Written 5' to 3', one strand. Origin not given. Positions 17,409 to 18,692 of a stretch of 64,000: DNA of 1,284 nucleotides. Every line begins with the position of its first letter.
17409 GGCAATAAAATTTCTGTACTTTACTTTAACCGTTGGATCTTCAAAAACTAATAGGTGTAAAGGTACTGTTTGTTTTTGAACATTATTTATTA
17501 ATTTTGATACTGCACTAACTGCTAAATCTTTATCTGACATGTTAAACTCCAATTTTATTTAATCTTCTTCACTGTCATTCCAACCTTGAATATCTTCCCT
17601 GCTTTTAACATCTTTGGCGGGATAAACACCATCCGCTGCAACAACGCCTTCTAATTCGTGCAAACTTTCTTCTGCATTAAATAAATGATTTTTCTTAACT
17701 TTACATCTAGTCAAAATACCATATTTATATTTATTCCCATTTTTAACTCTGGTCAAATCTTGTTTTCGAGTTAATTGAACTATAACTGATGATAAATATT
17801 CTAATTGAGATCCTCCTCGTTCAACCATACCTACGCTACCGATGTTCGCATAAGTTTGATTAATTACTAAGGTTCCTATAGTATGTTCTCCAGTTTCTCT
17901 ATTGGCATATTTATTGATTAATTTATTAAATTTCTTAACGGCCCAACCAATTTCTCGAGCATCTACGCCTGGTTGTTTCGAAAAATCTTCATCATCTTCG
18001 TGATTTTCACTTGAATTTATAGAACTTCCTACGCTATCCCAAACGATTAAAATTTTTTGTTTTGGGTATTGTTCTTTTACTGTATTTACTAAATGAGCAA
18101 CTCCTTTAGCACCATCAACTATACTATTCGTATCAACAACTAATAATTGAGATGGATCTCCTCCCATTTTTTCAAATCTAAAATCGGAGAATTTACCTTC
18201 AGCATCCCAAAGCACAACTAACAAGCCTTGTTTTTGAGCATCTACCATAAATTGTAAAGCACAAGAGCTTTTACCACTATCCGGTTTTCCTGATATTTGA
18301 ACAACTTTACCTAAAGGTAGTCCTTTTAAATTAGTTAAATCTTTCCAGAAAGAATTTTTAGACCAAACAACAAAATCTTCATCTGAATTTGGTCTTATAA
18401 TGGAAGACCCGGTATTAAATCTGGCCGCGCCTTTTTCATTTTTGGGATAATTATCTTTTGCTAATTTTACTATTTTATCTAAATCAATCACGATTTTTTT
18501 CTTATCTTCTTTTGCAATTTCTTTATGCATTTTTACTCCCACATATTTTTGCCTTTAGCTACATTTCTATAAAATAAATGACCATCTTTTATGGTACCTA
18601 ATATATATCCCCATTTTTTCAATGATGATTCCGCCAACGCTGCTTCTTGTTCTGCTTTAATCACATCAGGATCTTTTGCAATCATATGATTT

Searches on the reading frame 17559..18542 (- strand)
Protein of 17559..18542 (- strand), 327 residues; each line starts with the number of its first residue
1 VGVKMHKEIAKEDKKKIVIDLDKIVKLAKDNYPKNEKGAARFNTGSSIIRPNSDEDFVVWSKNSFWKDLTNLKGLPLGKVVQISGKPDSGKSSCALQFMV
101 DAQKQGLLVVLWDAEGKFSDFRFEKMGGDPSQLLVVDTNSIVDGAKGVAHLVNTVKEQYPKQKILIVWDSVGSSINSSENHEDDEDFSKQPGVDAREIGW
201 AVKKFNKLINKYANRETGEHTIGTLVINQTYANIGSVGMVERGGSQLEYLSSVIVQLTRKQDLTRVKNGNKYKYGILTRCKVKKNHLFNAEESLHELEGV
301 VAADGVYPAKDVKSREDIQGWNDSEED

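Call 10: search_protein_families(library=pfam, proteins=[window:17559-18542:-], max_evalue=0.01)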
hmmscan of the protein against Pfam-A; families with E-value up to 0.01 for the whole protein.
window:17559-18542:- (327 aa): 4 families
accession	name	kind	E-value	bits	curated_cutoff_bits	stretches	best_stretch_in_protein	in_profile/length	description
PF00154.27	RecA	-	1.1e-13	51.7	27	1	71-287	45-244/262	recA bacterial DNA recombination protein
PF06745.19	ATPase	-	1.6e-05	24.8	26.6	1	73-129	14-73/231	KaiC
PF13481.12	AAA_25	-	0.0001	22.4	27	1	73-185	27-166/195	AAA domain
PF01656.29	CbiA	-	0.0016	18.9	25.4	1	83-166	4-78/125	CobQ/CobB/MinD/ParA nucleotide binding domain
